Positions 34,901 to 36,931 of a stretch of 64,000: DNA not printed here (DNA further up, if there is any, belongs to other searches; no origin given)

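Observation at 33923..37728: Compact three-gene operon of unknown function (membrane protein, PRTase-motif 576-aa protein, Cys-rich 368-aa protein) on a lower-GC, Rpn-flanked island: candidate novel system, possibly defence-related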

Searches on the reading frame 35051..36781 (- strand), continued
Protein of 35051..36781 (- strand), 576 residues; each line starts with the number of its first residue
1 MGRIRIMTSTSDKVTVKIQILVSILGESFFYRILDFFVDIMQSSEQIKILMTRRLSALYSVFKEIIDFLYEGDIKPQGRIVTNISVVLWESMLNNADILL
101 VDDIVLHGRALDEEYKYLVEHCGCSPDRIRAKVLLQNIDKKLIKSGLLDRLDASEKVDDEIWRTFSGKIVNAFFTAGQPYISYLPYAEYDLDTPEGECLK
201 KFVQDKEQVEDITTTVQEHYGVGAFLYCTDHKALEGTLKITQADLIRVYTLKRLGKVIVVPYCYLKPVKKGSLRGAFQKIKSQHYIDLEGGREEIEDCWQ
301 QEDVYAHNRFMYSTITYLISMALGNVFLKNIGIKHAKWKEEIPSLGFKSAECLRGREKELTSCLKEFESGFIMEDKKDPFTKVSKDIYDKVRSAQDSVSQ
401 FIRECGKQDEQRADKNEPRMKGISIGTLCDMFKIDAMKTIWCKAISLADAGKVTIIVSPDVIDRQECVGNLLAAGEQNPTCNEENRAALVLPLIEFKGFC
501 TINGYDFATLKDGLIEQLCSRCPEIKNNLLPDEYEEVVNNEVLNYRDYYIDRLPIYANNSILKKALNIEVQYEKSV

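Call 49: search_protein_families(library=pfam, proteins=[L009:13-726:+, L009:855-1616:+, L009:1704-2474:+, L009:2542-3189:+, L009:3201-4748:+, L009:8834-9325:-, L009:9329-10144:-, L009:11005-11544:+, L009:12008-12994:+, L009:7722-8768:+], max_evalue=0.001)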
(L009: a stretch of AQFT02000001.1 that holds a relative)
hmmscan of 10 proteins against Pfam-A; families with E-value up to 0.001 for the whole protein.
L009:13-726:+ (237 aa): 5 families
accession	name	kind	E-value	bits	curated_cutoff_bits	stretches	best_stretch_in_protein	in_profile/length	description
PF07729.17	FCD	-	1e-18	68.4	24.3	1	99-222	1-123/125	FCD domain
PF00392.27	GntR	-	1.3e-17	63.6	27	1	11-74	1-64/64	Bacterial regulatory proteins, gntR family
PF02082.26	Rrf2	-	0.00017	22.2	30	1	32-74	21-64/132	Iron-dependent Transcriptional regulator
PF01978.25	TrmB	-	0.0002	21.6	25.6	1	36-80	24-61/68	Sugar-specific transcriptional regulator TrmB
PF14394.12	DUF4423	-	0.00039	20.7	30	0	13-75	16-76/165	Domain of unknown function (DUF4423)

L009:855-1616:+ (253 aa): 3 families
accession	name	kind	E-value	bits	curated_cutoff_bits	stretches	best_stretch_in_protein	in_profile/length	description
PF12833.13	HTH_18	-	5e-24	84.8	33.6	1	150-227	2-79/80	Helix-turn-helix domain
PF00165.29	HTH_AraC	-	1e-18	67.4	26.6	2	190-227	6-42/42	Bacterial regulatory helix-turn-helix proteins, AraC family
PF02311.25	AraC_binding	-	0.00022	21.4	21.1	1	3-80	31-116/135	AraC-like ligand binding domain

L009:1704-2474:+ (256 aa): 0 families

L009:2542-3189:+ (215 aa): 1 family
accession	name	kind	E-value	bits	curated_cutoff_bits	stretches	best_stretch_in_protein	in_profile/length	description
PF02952.23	Fucose_iso_C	-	5e-34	117.4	29.3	1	72-194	2-138/143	L-fucose isomerase, C-terminal domain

L009:3201-4748:+ (515 aa): 2 families
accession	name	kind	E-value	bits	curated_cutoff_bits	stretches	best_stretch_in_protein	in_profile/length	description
PF00370.27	FGGY_N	-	3e-78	263.2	28.8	1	29-271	1-245/245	FGGY family of carbohydrate kinases, N-terminal domain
PF02782.22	FGGY_C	-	4e-39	134.9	27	1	281-463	2-197/198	FGGY family of carbohydrate kinases, C-terminal domain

L009:8834-9325:- (163 aa): 0 families

L009:9329-10144:- (271 aa): 4 families
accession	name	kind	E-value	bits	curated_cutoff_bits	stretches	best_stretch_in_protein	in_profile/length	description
PF00805.28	Pentapeptide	-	4e-26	90.6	20.2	3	116-152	2-38/40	Pentapeptide repeats (8 copies)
PF13599.13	Pentapeptide_4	-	2.6e-15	56.7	38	2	125-184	11-70/78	Pentapeptide repeat region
PF13576.12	Pentapeptide_3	-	3.4e-09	37.2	27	1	207-231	12-37/48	Pentapeptide repeats (9 copies)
PF25296.1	Decapeptide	-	5.7e-05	23.3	45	0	127-184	7-64/74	Decapeptide repeat region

L009:11005-11544:+ (179 aa): 0 families

L009:12008-12994:+ (328 aa): 0 families

L009:7722-8768:+ (348 aa): 0 families

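Call 55: find_homologous_proteins(query=A6, max_evalue=0.00001)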
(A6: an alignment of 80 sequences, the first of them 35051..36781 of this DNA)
Query A6 (80 sequences) (576 aa, profile of the alignment): 9 proteins with E <= 0.00001 among 8000 candidates.
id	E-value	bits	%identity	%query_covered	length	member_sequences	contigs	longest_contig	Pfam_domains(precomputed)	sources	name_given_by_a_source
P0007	7.7e-153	528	35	97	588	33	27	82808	-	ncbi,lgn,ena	-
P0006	7.6e-145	502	36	97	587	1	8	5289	-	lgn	-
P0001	1.3e-140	488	100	99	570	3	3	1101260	-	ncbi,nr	ncbi:MAG: hypothetical protein NC420_00585 [Eubacterium sp.]|nr:hypothetical protein [Eubacterium sp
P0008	5.4e-140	486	30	97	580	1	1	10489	-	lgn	-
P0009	5.3e-137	476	29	97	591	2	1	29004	-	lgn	-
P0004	8.3e-133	462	56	98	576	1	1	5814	-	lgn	-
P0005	1.3e-131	458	43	98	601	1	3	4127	PF00156.34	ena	-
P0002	4.2e-131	456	68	99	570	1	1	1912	-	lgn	-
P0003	4.3e-127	443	64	99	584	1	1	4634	-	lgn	-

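Call 56: find_encoding_contigs(protein=P0028, flank=6000, max_places=3)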
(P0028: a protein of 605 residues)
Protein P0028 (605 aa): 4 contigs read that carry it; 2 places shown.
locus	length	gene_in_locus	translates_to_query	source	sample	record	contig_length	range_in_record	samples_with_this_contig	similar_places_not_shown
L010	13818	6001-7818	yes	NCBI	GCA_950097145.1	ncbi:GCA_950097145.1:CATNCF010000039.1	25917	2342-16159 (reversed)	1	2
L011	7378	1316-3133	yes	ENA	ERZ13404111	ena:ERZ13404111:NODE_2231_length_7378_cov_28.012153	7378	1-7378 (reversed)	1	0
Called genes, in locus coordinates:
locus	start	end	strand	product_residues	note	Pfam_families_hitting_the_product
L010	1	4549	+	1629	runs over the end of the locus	PF07679:I-set (faint), PF13927:Ig_3 (faint), PF02055:Glyco_hydro_30, PF02057:Glyco_hydro_59, PF17189:Glyco_hydro_30C (weak), PF14200:RicinB_lectin_2, PF02368:Big_2 (weak), PF13306:LRR_5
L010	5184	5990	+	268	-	-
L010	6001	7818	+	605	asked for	-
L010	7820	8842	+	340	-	-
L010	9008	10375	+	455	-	PF01554:MatE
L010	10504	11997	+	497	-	-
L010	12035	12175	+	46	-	-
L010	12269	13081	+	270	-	-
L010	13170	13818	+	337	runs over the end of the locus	PF07451:SpoVAD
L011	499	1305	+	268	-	-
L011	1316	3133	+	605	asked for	-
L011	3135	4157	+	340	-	-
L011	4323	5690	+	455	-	PF01554:MatE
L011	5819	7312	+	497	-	-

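Call 57: list_cluster_members(proteins=[P0014, P0018, P0024, P0028, P0032, P0035, P0040, P0050, P0074, P0106])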
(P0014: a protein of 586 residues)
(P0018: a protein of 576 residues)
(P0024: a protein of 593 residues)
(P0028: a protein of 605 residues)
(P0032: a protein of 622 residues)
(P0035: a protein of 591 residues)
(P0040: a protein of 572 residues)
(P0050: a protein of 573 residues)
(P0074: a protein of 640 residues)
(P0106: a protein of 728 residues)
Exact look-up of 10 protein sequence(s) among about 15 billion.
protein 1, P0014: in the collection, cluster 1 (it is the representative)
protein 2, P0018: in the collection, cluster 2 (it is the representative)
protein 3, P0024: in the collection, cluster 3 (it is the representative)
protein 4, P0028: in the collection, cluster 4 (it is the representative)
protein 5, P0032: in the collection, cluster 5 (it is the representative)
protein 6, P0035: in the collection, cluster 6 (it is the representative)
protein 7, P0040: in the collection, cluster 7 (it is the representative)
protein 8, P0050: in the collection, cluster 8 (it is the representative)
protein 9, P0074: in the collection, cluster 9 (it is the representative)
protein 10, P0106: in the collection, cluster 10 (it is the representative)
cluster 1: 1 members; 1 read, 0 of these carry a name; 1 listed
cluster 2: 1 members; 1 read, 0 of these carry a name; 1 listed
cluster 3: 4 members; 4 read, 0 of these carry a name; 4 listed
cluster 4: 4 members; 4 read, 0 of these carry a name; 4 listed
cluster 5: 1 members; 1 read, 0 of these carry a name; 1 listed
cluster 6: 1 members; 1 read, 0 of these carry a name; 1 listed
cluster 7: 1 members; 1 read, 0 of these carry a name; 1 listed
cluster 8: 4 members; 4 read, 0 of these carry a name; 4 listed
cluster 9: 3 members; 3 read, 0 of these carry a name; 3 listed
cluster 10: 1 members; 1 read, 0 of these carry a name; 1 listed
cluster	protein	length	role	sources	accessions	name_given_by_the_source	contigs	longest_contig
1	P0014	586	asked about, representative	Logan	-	-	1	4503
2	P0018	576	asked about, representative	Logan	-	-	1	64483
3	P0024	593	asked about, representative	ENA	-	-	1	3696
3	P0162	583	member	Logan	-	-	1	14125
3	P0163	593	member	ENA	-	-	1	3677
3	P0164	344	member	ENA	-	-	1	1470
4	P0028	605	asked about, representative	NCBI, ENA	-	-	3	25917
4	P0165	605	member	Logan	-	-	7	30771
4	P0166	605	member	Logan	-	-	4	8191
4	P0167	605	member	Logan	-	-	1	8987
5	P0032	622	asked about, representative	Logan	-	-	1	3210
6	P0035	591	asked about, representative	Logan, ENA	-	-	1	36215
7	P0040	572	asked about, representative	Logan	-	-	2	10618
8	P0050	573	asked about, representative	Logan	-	-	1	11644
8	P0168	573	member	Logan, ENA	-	-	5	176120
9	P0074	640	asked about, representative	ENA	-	-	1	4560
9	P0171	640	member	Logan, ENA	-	-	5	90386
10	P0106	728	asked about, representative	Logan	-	-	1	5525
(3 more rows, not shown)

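Call 58: find_encoding_contigs(protein=P0035, flank=7000, max_places=2)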
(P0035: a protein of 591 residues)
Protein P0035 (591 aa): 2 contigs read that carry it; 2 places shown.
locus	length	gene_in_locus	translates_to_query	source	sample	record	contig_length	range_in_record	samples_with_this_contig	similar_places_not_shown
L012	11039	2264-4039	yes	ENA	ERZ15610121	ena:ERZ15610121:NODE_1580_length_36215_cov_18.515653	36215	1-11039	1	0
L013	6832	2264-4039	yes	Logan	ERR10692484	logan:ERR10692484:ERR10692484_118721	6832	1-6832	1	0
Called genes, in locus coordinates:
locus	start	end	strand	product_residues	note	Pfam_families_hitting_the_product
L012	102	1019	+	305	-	PF02899:Phage_int_SAM_1, PF13495:Phage_int_SAM_4, PF00589:Phage_integrase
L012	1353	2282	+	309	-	-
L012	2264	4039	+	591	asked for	-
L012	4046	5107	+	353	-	-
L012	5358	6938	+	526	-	PF04851:ResIII, PF04471:Mrr_cat (weak)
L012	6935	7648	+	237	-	-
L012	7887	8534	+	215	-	PF02397:Bac_transf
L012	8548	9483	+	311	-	PF00248:Aldo_ket_red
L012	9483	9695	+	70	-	-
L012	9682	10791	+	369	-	PF14897:EpsG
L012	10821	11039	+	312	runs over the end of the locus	PF00456:Transketolase_N, PF13292:DXP_synthase_N (weak), PF00676:E1_dh (weak)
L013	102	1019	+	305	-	PF02899:Phage_int_SAM_1, PF13495:Phage_int_SAM_4, PF00589:Phage_integrase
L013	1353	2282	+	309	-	-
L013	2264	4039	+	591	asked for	-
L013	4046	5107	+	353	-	-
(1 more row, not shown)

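Call 59: find_encoding_contigs(protein=P0168, flank=7000, max_places=2)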
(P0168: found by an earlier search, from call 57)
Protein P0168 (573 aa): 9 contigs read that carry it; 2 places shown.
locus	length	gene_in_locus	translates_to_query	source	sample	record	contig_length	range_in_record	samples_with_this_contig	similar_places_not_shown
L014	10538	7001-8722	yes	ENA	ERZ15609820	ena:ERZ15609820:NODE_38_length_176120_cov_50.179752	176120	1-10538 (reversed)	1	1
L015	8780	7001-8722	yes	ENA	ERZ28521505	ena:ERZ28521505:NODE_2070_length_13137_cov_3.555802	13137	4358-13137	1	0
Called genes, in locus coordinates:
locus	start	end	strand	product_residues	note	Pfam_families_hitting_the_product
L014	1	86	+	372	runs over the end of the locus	PF00155:Aminotran_1_2, PF01041:DegT_DnrJ_EryC1, PF01212:Beta_elim_lyase (weak)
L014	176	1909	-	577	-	PF19484:DUF6020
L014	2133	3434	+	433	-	-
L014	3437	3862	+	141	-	-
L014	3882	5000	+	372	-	PF01041:DegT_DnrJ_EryC1, PF00155:Aminotran_1_2, PF01212:Beta_elim_lyase (weak)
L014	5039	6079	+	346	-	-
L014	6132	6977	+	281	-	-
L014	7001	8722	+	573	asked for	-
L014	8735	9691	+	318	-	-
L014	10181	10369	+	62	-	-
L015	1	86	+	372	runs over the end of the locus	PF00155:Aminotran_1_2, PF01041:DegT_DnrJ_EryC1, PF01212:Beta_elim_lyase (weak)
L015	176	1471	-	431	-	PF19484:DUF6020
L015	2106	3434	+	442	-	-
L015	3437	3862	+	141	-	-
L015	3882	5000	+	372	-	PF01041:DegT_DnrJ_EryC1, PF00155:Aminotran_1_2, PF01212:Beta_elim_lyase (weak)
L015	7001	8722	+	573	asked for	-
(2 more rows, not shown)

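Call 60: find_encoding_contigs(protein=P0171, flank=7000, max_places=2)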
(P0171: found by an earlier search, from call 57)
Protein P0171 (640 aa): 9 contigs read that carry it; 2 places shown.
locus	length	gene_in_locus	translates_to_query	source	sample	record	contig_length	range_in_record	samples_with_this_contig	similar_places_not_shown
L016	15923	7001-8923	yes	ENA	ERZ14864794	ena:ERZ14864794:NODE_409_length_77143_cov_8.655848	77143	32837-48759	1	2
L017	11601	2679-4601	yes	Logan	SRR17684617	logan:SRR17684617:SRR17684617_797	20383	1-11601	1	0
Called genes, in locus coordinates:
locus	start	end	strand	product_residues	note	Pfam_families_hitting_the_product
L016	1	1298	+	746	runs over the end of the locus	PF00149:Metallophos, PF12850:Metallophos_2 (weak), PF03009:GDPD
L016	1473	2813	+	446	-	PF01467:CTP_transf_like, PF01408:GFO_IDH_MocA, PF22725:GFO_IDH_MocA_C3 (weak)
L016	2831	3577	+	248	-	-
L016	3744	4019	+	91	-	PF13560:HTH_31, PF12844:HTH_19, PF01381:HTH_3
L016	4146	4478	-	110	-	PF13560:HTH_31 (weak), PF12844:HTH_19 (weak), PF01381:HTH_3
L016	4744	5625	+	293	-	PF08305:NPCBM (weak)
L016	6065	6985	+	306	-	-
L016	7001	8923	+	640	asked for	-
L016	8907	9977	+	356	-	-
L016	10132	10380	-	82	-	-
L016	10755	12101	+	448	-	PF02397:Bac_transf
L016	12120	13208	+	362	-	PF13439:Glyco_transf_4, PF13477:Glyco_trans_4_2, PF13579:Glyco_trans_4_4, PF20706:GT4-conflict (faint), PF00534:Glycos_transf_1, PF13692:Glyco_trans_1_4, PF13524:Glyco_trans_1_2 (weak)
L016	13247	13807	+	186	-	PF25087:GMPPB_C (faint), PF25084:LbH_EIF2B (faint), PF00132:Hexapep, PF14602:Hexapep_2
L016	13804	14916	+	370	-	PF13439:Glyco_transf_4, PF13579:Glyco_trans_4_4 (weak), PF00534:Glycos_transf_1, PF13692:Glyco_trans_1_4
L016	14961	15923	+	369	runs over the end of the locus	PF00534:Glycos_transf_1, PF13692:Glyco_trans_1_4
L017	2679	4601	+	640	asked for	-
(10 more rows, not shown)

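Call 65: search_protein_families(library=pfam, alignment_id=A6, max_evalue=0.001)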
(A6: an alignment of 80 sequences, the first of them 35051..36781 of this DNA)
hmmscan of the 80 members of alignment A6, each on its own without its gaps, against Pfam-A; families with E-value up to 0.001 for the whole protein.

A. member 1, window:35051-36781:- (576 aa): 0 families

B. families by the number of members that match (of 80 scanned): 1 family
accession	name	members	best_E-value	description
PF00156.33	Pribosyltran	26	4.2e-08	Phosphoribosyl transferase domain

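Call 69: search_protein_families(library=padloc, proteins=[L012:5358-6938:+, L012:6935-7648:+, L005:4478-5227:+, L005:5230-6867:+, L014:2133-3434:+, L014:5039-6079:+, L016:2831-3577:+, L010:10504-11997:+, L009:12008-12994:+, L009:8834-9325:-], max_evalue=0.001)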
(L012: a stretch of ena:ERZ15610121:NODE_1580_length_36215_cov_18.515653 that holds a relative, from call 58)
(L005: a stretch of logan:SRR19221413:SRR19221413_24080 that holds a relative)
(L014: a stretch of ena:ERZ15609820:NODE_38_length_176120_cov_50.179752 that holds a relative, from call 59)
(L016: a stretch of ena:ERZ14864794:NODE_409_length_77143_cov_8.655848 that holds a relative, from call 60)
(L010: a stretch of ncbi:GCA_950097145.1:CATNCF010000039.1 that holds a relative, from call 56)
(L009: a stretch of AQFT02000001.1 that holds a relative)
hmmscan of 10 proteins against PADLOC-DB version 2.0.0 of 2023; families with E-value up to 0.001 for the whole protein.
L012:5358-6938:+ (526 aa): 2 families
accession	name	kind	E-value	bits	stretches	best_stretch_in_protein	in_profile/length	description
PDLC01439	typeIV_DinG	-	5e-06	23.5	1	7-88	17-89/575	CAS-IV-A; associated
PDLC02707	PbeA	-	0.00093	15.9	0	3-61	250-305/672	PbeA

L012:6935-7648:+ (237 aa): 0 families

L005:4478-5227:+ (249 aa): 0 families

L005:5230-6867:+ (545 aa): 0 families

L014:2133-3434:+ (433 aa): 0 families

L014:5039-6079:+ (346 aa): 0 families

L016:2831-3577:+ (248 aa): 0 families

L010:10504-11997:+ (497 aa): 0 families

L009:12008-12994:+ (328 aa): 0 families

L009:8834-9325:- (163 aa): 0 families

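Call 70: search_solved_structures(query=A6, max_evalue=10, show_alignments=3)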
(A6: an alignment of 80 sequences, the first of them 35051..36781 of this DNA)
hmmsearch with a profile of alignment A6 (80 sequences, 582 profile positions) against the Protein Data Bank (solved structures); distinct sequences matched with E-value up to 10: 32.
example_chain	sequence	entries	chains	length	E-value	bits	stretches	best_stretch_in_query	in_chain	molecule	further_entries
9q0n_A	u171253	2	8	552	0.00096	20.8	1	83-128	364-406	Amidophosphoribosyltransferase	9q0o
9q0m_A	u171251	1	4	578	0.001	20.7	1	83-128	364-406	Amidophosphoribosyltransferase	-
4p81_A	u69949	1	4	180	0.0095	17.5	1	87-130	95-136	Ancestral PyrR protein (Orange)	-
1vdm_A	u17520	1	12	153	0.016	16.7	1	84-131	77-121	purine phosphoribosyltransferase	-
2jbh_A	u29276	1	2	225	0.024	16.2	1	90-133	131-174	PHOSPHORIBOSYLTRANSFERASE DOMAIN-CONTAINING PROTEIN 1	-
4p80_A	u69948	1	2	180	0.026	16.1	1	87-130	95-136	Ancestral PyrR protein (Green)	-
4p3k_A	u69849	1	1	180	0.029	15.9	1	87-130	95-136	Ancestral PyrR protein (Plum)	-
4p84_A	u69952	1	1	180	0.03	15.9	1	87-130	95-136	Bifunctional protein PyrR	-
3mjd_A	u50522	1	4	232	0.058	14.9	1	86-149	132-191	Orotate phosphoribosyltransferase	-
1a3c_A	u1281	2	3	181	0.071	14.6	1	87-130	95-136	PYRIMIDINE OPERON REGULATORY PROTEIN PYRR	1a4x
4p82_A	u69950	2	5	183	0.072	14.6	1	87-130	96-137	Bifunctional protein PyrR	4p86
6bo7_A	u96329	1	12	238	0.11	14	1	73-127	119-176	Hypoxanthine phosphoribosyltransferase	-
4wml_A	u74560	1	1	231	0.12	13.9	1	87-118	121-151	Orotate phosphoribosyltransferase 1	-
2pry_A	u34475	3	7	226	0.12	13.9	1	87-118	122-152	Orotate phosphoribosyltransferase 1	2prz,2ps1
4wn3_A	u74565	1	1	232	0.12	13.9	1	87-118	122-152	Orotate phosphoribosyltransferase 1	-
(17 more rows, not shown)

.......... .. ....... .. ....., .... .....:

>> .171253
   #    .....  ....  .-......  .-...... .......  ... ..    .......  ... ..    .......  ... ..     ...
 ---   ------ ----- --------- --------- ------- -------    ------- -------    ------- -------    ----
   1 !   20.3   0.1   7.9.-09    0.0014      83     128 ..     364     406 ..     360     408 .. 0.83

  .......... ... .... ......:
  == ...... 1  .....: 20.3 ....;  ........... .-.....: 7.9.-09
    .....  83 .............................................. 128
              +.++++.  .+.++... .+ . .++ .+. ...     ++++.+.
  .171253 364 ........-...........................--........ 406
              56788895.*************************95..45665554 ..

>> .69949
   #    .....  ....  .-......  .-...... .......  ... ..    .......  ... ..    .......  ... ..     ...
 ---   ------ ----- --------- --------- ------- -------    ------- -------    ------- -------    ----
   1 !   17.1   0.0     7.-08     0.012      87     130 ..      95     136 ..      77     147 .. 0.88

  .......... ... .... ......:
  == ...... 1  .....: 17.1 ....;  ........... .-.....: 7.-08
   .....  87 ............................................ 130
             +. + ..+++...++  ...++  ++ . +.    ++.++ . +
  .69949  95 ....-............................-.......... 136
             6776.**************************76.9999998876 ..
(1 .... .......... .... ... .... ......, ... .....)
